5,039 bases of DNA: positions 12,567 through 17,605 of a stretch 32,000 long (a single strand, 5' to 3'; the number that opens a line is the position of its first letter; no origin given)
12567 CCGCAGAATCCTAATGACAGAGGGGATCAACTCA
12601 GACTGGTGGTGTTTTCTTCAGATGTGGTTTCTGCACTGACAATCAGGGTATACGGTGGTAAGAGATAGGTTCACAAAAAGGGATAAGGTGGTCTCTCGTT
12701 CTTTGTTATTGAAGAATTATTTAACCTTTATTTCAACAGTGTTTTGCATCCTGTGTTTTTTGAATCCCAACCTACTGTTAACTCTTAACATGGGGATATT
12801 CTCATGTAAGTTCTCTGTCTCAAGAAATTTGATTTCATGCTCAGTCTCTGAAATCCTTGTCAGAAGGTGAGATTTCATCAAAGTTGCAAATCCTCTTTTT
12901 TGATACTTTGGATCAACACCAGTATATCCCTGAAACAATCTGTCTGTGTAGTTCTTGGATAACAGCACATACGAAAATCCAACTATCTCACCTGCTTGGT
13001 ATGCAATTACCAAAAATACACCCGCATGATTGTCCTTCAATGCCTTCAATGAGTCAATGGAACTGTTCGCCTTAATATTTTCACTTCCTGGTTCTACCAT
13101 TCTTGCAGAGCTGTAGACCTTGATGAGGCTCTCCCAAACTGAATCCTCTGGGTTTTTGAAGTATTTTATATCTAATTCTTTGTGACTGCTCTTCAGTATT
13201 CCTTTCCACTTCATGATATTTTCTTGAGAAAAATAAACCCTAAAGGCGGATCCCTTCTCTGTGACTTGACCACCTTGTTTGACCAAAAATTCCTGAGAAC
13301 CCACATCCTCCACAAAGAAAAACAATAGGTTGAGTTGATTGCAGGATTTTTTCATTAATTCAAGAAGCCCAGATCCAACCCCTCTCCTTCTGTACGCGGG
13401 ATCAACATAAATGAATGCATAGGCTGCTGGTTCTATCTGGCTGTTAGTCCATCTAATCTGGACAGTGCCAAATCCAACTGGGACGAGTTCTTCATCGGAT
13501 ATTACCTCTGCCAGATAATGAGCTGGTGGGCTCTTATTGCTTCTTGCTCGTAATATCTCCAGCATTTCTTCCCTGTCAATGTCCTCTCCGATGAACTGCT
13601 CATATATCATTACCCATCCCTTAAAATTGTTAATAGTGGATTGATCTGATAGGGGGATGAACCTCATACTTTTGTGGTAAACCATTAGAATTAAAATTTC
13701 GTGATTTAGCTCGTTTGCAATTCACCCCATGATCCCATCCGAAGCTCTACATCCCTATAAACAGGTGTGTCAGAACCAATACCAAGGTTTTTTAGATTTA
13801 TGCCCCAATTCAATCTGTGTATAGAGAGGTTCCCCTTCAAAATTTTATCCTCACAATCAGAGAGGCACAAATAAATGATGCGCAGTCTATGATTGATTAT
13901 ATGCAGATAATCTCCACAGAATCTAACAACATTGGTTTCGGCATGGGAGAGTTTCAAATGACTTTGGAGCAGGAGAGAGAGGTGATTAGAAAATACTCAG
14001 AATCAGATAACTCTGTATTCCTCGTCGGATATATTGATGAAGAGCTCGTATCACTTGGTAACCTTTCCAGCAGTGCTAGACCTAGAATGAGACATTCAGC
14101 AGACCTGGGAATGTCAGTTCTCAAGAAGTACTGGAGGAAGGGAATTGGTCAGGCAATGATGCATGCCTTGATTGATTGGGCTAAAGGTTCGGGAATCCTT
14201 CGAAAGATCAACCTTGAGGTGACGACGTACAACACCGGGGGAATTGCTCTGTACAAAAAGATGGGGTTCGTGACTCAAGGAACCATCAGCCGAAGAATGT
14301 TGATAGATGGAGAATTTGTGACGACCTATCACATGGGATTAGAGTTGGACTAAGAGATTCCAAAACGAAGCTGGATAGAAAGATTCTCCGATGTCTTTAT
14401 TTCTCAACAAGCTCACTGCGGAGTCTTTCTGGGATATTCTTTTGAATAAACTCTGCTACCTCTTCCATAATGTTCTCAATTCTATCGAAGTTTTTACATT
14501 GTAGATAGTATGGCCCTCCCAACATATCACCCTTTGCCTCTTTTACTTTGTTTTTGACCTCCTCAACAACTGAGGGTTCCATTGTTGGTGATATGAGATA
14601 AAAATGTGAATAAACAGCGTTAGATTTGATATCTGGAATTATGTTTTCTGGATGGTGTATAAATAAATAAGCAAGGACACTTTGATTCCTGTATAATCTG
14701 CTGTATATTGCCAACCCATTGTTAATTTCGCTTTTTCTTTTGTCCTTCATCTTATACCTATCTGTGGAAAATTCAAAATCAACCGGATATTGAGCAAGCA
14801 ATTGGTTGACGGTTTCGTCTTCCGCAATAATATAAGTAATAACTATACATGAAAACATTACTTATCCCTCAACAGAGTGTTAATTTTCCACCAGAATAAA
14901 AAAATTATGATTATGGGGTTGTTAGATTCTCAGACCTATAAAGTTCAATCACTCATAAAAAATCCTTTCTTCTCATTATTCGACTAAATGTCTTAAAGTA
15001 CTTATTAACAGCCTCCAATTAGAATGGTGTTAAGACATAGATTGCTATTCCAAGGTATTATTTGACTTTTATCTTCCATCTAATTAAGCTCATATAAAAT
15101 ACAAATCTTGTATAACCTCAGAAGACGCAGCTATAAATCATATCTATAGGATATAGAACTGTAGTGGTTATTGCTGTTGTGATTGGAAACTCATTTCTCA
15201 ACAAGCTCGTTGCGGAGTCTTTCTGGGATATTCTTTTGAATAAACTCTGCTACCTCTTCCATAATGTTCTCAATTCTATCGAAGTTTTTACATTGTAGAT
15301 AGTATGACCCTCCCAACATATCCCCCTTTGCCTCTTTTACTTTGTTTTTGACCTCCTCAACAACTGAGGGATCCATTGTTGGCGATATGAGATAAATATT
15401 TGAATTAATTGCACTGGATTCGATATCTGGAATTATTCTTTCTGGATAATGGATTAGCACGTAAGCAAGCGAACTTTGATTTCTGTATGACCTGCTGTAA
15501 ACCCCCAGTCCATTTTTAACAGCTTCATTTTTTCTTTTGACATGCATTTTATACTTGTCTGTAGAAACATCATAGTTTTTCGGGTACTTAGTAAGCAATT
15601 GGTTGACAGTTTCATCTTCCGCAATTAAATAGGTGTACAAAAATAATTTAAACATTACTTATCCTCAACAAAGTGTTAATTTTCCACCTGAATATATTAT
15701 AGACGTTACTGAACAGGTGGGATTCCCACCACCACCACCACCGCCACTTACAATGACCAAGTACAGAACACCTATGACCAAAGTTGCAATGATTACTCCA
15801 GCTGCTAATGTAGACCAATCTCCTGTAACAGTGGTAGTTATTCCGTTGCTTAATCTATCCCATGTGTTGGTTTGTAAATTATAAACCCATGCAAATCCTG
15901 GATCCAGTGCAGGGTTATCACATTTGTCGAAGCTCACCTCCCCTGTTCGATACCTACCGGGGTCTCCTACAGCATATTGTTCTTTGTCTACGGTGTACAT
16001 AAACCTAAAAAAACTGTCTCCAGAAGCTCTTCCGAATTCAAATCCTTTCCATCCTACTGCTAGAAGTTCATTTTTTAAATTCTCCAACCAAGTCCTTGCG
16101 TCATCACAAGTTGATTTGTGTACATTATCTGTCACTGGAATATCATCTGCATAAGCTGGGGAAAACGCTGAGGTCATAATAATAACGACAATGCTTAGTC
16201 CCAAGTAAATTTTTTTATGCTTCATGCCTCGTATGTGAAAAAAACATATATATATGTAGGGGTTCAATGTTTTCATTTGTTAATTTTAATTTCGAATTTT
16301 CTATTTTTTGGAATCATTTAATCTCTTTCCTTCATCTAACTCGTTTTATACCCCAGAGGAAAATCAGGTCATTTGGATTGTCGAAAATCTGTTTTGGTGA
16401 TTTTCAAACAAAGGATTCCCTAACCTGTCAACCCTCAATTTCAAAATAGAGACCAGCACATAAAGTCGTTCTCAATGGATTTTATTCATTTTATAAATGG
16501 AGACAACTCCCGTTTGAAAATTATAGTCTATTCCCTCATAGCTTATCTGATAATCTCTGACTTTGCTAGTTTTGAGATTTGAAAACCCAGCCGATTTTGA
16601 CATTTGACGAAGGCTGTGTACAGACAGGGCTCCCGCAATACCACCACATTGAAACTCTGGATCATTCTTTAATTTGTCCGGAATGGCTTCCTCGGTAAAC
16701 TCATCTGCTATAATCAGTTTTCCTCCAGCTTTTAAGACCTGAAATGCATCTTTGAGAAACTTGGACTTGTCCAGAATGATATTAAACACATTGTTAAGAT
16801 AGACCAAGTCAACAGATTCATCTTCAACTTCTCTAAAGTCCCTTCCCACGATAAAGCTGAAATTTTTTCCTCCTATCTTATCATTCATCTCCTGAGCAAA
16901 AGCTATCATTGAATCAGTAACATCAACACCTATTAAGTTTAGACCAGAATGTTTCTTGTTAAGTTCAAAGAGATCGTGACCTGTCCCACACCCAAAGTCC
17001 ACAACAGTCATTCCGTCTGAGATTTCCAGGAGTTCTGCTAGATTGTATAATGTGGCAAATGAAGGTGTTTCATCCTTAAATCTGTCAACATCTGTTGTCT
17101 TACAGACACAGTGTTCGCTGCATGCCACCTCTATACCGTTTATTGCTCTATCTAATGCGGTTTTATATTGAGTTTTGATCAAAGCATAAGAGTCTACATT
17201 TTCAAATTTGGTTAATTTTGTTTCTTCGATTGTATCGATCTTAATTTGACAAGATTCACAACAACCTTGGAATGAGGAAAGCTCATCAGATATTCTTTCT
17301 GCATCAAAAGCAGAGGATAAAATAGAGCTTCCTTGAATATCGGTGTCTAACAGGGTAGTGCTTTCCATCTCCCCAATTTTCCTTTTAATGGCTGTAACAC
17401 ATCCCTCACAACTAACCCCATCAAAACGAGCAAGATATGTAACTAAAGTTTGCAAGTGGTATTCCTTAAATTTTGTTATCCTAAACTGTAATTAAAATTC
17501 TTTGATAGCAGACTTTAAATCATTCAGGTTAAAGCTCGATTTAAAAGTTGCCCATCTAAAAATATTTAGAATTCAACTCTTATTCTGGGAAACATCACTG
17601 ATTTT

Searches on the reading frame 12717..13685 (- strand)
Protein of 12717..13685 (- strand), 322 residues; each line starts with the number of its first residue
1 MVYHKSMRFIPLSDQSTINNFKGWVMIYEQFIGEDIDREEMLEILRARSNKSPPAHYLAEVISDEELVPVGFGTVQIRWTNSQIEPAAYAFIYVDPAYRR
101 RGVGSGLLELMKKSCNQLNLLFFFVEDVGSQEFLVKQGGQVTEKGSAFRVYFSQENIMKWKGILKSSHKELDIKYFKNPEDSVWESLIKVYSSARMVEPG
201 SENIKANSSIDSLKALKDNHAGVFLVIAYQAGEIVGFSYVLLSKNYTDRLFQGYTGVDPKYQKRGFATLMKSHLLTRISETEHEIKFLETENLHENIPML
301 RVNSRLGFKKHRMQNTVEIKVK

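Call 23: search_protein_families(library=pfam, proteins=[window:12717-13685:-], max_evalue=0.01)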
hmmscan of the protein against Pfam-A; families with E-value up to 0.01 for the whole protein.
window:12717-13685:- (322 aa): 8 families
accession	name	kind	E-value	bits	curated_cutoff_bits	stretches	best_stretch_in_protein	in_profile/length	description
PF00583.31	Acetyltransf_1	-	8.5e-17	61.9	20.7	2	39-136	18-113/116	Acetyltransferase (GNAT) family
PF13508.13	Acetyltransf_7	-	1.2e-13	51.6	27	2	65-114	12-56/84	Acetyltransferase (GNAT) domain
PF13673.13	Acetyltransf_10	-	6e-10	39.6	23.6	2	220-288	28-90/128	Acetyltransferase (GNAT) domain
PF13302.13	Acetyltransf_3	-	4.2e-06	28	25.4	1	206-309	37-138/138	Acetyltransferase (GNAT) domain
PF08445.16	FR47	-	0.00014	22.3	22.1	0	257-312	29-81/86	FR47-like protein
PF13480.13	Acetyltransf_6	-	0.00016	22.3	22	0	215-283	65-129/143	Acetyltransferase (GNAT) domain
PF13527.13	Acetyltransf_9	-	0.00072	20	25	0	255-288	78-111/127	Acetyltransferase (GNAT) domain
PF14542.12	Acetyltransf_CG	-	0.0032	18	30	0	253-286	28-61/80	GCN5-related N-acetyl-transferase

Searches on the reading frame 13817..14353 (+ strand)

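Call 23: search_protein_families(library=pfam, proteins=[window:13817-14353:+], max_evalue=0.01)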
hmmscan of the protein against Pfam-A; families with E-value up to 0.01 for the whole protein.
window:13817-14353:+ (178 aa): 6 families
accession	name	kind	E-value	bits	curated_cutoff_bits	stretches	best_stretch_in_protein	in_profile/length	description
PF00583.31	Acetyltransf_1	-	7.1e-17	62.2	20.7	1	56-151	23-116/116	Acetyltransferase (GNAT) family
PF13508.13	Acetyltransf_7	-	6.9e-11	42.8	27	1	65-152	2-83/84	Acetyltransferase (GNAT) domain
PF13302.13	Acetyltransf_3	-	2.6e-09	38.3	25.4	1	12-152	2-138/138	Acetyltransferase (GNAT) domain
PF13420.13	Acetyltransf_4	-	3.9e-07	30.7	24.3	1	14-156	1-139/155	Acetyltransferase (GNAT) domain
PF13673.13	Acetyltransf_10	-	1.2e-06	29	23.6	1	53-155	18-111/128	Acetyltransferase (GNAT) domain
PF13523.12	Acetyltransf_8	-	2.3e-05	24.5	27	1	46-157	24-143/145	Acetyltransferase (GNAT) domain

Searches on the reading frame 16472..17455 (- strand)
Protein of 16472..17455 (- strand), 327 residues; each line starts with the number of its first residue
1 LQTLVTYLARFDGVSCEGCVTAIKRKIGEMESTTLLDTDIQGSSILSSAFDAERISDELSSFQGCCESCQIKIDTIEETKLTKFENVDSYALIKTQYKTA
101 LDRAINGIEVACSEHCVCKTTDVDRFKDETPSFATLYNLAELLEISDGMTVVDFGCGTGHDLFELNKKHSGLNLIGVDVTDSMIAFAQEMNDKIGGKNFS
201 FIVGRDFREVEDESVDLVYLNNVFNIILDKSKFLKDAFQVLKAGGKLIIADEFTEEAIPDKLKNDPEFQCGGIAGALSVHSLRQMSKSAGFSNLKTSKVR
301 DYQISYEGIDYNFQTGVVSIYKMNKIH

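Call 23: search_protein_families(library=pfam, proteins=[window:16472-17455:-], max_evalue=0.01)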
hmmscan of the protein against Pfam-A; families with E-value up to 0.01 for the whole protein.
window:16472-17455:- (327 aa): 14 families
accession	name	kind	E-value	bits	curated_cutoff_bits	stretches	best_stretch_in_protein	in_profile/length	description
PF13847.12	Methyltransf_31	-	2.1e-25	89.6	27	1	145-269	1-129/145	Methyltransferase domain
PF08242.18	Methyltransf_12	-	8.5e-16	58.9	30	1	152-247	1-98/98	Methyltransferase domain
PF08241.18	Methyltransf_11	-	9.9e-16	58.6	21.2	1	152-249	1-95/95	Methyltransferase domain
PF13649.12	Methyltransf_25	-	1.3e-14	55.1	27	1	151-245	1-97/97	Methyltransferase domain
PF13489.12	Methyltransf_23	-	7.7e-14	52.2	27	1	139-295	13-163/164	Methyltransferase domain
PF01209.24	Ubie_methyltran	-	2e-10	40.9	20.1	1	146-250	46-152/233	ubiE/COQ5 methyltransferase family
PF05175.20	MTS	-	9.9e-08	32.2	23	1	140-249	24-138/170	Methyltransferase small domain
PF02353.26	CMAS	-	1.3e-06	28.4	27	1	140-250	55-165/273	Mycolic acid cyclopropane synthetase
PF02390.23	Methyltransf_4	-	2.5e-05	24.2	24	1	149-204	3-58/173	Putative methyltransferase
PF13679.12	Methyltransf_32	-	3.3e-05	24.3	27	1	144-205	22-88/143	Methyltransferase domain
PF00891.24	Methyltransf_2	-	0.00058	19.7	22.3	1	146-257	61-172/210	O-methyltransferase domain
PF07021.18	MetW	-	0.004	17.3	21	1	145-240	11-101/193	Methionine biosynthesis protein MetW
PF03848.20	TehB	-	0.0069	16.3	20.4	0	132-219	15-100/193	Tellurite resistance protein TehB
PF03291.22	mRNA_G-N7_MeTrfase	-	0.0088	15.6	26.6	0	146-189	60-102/315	mRNA (guanine-N(7))-methyltransferase domain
